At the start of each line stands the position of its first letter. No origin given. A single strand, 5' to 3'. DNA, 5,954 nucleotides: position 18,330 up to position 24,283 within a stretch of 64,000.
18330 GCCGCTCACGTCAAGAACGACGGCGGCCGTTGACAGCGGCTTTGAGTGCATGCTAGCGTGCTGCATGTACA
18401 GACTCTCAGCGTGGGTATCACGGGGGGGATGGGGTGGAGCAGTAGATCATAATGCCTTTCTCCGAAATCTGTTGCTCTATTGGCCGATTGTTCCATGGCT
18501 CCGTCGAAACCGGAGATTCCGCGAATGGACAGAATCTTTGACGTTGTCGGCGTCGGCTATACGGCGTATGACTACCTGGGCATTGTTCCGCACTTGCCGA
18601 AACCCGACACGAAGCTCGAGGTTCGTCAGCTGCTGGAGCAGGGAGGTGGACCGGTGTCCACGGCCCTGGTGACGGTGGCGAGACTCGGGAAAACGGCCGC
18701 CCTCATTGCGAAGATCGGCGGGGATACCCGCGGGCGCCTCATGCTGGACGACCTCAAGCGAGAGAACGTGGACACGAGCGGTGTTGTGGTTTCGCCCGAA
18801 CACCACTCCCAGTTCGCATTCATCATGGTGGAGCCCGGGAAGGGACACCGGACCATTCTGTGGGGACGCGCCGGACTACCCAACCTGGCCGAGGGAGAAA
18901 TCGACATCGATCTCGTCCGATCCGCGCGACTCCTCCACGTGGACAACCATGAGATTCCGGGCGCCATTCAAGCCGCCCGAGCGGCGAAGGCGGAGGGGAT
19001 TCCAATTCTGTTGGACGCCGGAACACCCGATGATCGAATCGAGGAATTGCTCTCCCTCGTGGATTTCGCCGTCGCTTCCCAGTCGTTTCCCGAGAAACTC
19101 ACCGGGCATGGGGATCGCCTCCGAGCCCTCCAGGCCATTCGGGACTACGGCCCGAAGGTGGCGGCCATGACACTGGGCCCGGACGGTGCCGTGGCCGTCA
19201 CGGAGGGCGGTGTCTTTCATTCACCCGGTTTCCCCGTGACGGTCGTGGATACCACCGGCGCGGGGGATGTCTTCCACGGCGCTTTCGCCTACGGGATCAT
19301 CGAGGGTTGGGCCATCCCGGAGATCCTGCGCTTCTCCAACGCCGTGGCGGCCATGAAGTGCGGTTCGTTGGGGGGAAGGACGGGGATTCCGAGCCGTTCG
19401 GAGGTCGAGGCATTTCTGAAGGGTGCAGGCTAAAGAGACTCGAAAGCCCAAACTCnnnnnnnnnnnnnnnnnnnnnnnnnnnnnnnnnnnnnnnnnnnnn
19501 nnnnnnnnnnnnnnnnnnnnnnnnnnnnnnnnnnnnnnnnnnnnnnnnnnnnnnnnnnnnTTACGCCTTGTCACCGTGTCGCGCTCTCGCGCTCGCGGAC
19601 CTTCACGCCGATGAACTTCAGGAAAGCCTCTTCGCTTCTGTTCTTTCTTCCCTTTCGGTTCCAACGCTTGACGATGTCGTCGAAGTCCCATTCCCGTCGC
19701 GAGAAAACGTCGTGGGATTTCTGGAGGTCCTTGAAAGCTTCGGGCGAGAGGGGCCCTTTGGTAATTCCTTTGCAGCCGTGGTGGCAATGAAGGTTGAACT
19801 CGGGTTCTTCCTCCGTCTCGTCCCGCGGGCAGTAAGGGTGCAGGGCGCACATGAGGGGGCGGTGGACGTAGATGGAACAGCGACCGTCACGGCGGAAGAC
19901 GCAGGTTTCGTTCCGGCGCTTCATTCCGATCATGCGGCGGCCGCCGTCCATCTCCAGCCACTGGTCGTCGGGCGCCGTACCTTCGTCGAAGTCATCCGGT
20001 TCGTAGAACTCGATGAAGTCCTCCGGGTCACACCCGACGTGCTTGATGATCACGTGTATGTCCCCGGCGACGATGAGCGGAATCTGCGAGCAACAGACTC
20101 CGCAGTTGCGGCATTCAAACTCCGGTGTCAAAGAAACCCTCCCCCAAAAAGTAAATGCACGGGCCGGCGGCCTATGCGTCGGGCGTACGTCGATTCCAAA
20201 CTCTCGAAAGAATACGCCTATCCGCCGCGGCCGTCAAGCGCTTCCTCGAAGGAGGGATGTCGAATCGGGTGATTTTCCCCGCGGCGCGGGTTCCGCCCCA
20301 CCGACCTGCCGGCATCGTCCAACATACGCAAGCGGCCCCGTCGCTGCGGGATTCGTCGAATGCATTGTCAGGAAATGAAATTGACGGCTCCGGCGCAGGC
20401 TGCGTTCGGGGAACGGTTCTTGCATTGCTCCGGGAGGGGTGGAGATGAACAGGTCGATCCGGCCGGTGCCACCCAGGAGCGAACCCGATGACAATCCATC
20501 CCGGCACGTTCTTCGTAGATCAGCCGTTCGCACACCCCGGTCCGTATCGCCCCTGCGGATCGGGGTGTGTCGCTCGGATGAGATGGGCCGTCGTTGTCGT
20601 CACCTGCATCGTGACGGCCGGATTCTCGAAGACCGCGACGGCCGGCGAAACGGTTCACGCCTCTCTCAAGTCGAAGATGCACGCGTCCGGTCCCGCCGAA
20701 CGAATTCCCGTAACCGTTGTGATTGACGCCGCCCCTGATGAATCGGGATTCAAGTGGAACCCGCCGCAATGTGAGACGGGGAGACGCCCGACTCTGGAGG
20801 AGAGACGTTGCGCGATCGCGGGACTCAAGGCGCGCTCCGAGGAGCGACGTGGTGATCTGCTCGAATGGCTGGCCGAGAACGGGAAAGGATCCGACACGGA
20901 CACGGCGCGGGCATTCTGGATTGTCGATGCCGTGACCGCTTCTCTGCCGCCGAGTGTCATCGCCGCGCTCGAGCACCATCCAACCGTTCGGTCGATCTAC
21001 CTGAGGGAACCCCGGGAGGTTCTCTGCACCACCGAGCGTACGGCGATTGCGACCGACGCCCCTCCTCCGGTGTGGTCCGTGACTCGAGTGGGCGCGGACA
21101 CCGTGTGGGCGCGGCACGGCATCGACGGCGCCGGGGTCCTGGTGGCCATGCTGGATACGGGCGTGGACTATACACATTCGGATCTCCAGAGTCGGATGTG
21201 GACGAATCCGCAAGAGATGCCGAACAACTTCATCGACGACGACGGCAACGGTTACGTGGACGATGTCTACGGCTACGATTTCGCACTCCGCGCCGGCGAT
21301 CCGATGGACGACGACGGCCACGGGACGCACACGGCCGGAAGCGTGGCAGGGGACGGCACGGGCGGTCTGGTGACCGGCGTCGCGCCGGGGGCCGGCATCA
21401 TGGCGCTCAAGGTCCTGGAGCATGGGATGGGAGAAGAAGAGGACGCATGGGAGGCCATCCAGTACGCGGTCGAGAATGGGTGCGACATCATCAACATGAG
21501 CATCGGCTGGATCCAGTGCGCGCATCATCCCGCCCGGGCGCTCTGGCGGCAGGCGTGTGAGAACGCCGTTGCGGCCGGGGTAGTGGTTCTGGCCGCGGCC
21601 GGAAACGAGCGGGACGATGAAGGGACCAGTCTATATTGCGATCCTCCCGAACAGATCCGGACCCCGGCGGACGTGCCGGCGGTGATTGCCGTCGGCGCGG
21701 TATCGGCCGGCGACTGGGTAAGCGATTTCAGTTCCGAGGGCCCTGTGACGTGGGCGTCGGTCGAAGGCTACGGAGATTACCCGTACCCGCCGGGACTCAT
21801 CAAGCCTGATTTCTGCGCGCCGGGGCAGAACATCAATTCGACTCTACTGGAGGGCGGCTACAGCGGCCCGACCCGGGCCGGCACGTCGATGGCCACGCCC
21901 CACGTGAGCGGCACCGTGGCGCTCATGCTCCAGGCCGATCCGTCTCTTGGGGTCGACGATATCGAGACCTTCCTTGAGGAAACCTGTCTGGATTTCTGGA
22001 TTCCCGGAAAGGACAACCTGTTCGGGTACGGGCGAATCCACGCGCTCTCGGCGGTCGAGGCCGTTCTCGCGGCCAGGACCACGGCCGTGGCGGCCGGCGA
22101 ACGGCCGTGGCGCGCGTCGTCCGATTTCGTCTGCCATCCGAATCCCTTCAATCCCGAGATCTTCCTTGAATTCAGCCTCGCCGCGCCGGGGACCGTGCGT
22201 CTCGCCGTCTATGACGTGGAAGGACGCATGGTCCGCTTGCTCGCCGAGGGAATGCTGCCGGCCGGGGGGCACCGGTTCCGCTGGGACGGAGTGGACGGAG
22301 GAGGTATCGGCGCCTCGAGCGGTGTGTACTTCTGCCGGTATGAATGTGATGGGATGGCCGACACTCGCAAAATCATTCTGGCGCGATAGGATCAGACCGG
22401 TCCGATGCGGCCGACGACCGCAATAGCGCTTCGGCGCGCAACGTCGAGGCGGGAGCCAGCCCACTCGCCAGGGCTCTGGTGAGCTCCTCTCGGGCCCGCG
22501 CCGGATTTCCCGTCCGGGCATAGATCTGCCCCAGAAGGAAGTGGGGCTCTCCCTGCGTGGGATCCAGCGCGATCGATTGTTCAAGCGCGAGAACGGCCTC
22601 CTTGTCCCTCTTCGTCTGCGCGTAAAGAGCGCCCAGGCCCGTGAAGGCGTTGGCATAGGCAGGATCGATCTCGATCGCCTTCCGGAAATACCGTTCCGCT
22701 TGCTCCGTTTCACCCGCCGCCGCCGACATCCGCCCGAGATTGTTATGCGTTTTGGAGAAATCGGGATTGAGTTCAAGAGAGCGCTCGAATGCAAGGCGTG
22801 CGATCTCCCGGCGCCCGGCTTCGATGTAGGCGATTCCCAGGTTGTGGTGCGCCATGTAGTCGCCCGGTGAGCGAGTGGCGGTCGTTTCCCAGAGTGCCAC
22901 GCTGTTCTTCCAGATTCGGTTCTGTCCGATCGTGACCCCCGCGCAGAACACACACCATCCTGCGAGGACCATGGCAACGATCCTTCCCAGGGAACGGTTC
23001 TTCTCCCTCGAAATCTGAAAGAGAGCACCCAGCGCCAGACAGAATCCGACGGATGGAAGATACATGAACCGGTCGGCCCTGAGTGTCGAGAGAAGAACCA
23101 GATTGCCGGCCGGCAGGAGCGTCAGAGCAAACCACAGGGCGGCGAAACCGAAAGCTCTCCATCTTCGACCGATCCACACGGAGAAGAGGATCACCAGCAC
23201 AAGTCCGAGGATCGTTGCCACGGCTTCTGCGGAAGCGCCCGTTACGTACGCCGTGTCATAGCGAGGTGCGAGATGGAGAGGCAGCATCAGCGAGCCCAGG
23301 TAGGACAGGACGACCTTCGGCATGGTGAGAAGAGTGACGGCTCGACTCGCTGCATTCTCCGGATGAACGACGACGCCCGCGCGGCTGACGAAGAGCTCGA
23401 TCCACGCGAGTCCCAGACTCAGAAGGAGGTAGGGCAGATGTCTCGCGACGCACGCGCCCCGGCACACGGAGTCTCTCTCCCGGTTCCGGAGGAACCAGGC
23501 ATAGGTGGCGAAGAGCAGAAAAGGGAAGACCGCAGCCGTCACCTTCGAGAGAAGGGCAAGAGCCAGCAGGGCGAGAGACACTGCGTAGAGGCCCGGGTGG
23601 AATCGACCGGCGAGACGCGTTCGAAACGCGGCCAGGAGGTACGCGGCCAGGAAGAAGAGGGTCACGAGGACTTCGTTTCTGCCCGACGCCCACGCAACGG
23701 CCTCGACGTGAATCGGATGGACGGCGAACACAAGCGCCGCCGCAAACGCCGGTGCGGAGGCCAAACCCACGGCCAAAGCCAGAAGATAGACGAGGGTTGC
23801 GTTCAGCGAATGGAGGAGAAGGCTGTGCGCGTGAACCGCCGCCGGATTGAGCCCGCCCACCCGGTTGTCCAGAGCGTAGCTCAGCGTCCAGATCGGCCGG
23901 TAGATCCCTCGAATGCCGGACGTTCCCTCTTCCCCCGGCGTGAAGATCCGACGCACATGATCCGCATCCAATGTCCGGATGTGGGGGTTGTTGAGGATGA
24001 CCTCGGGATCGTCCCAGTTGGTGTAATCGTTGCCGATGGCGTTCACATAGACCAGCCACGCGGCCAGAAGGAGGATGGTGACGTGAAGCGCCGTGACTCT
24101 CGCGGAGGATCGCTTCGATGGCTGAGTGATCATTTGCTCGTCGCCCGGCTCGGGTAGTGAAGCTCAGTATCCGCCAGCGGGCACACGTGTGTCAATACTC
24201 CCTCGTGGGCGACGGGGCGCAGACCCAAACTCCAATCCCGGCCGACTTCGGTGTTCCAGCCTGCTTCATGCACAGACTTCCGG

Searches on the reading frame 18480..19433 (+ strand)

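Call 70: search_protein_families(library=pfam, proteins=[window:18480-19433:+], max_evalue=0.0001)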
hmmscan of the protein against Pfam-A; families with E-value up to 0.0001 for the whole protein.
window:18480-19433:+ (317 aa): 1 family
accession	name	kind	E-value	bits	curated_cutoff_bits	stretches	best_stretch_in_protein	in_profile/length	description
PF00294.29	PfkB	-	8.4e-49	167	25.8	1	22-305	4-301/302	pfkB family carbohydrate kinase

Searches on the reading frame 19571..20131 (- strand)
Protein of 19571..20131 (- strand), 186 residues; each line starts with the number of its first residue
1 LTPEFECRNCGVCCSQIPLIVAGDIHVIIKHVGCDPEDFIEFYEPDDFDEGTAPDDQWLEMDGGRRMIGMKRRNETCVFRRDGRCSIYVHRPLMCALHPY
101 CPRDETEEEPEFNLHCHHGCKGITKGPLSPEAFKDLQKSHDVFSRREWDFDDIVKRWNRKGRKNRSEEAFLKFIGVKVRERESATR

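Call 70: search_protein_families(library=pfam, proteins=[window:19571-20131:-], max_evalue=0.0001)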
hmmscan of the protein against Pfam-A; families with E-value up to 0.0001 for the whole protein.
window:19571-20131:- (186 aa): 1 family
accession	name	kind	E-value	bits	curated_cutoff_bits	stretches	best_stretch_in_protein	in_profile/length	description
PF03692.20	CxxCxxCC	-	3.1e-09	37.8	23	1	6-109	1-77/85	Putative zinc- or iron-chelating domain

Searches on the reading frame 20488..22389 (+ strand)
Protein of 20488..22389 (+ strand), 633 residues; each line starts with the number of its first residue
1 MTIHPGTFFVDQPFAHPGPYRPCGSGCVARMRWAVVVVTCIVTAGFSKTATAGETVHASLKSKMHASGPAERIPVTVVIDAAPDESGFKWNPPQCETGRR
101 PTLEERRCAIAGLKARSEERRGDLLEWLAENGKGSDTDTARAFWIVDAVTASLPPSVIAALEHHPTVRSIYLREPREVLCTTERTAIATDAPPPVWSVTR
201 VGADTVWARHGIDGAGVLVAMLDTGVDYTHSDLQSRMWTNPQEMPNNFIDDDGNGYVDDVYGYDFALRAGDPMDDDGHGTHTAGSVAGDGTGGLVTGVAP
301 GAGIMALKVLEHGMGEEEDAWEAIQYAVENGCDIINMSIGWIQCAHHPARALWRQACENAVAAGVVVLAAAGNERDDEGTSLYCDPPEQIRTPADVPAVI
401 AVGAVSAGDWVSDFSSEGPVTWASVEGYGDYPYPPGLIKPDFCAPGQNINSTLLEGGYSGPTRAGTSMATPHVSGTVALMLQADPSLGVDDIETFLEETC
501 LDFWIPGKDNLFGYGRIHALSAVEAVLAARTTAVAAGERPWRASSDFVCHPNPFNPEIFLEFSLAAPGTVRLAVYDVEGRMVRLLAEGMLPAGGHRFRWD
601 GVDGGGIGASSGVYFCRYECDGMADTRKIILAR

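Call 55: search_protein_families(library=pfam, proteins=[window:20488-22389:+], max_evalue=0.0001)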
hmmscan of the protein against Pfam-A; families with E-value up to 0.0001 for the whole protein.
window:20488-22389:+ (633 aa): 2 families
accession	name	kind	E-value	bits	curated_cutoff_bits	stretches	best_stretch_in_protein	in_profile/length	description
PF00082.27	Peptidase_S8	-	1.5e-53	182.4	21.8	1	214-515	1-288/288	Subtilase family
PF13860.13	FlgD_ig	-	1.7e-06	28.4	27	1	567-614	21-69/79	FlgD Ig-like domain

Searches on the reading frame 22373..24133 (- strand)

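Call 55: search_protein_families(library=pfam, proteins=[window:22373-24133:-], max_evalue=0.0001)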
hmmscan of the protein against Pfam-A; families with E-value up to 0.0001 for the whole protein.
window:22373-24133:- (586 aa): 14 families
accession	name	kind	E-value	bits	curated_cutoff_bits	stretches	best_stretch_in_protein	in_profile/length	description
PF07719.23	TPR_2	-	3.2e-26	89.7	27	2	428-458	3-33/34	Tetratricopeptide repeat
PF13431.12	TPR_17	-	2.8e-21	74.4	24.4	0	448-480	1-33/34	Tetratricopeptide repeat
PF00515.34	TPR_1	-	3e-21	74.7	27.8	1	461-492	2-33/34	Tetratricopeptide repeat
PF13181.12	TPR_8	-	9.8e-20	69.4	25.7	0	461-492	2-33/34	Tetratricopeptide repeat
PF13414.12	TPR_11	-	1.7e-15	56.8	26.8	1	471-506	5-40/42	TPR repeat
PF14559.12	TPR_19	-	2.4e-14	53.8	25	2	472-518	3-49/68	Tetratricopeptide repeat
PF13424.12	TPR_12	-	5.6e-14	52.5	30.1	1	460-524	3-75/77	Tetratricopeptide repeat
PF13428.12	TPR_14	-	9.3e-13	47.9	23.5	0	466-502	7-43/44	Tetratricopeptide repeat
PF13176.12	TPR_7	-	2.8e-12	46.1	27.9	0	463-490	2-29/36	Tetratricopeptide repeat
PF13432.12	TPR_16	-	9.7e-10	39.2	32.7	1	431-493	2-64/65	Tetratricopeptide repeat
PF13374.12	TPR_10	-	7.9e-09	35.7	27.5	0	464-489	6-31/42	Tetratricopeptide repeat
PF13371.12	TPR_9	-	3.6e-08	33.8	35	1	500-569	1-70/73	Tetratricopeptide repeat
PF13174.12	TPR_6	-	3.7e-07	30.8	26.3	0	431-458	5-32/33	Tetratricopeptide repeat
PF23914.1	TPR_CcmH_CycH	-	4.8e-06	26.9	42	0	484-555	40-114/158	Cytochrome c-type biogenesis protein H TPR domain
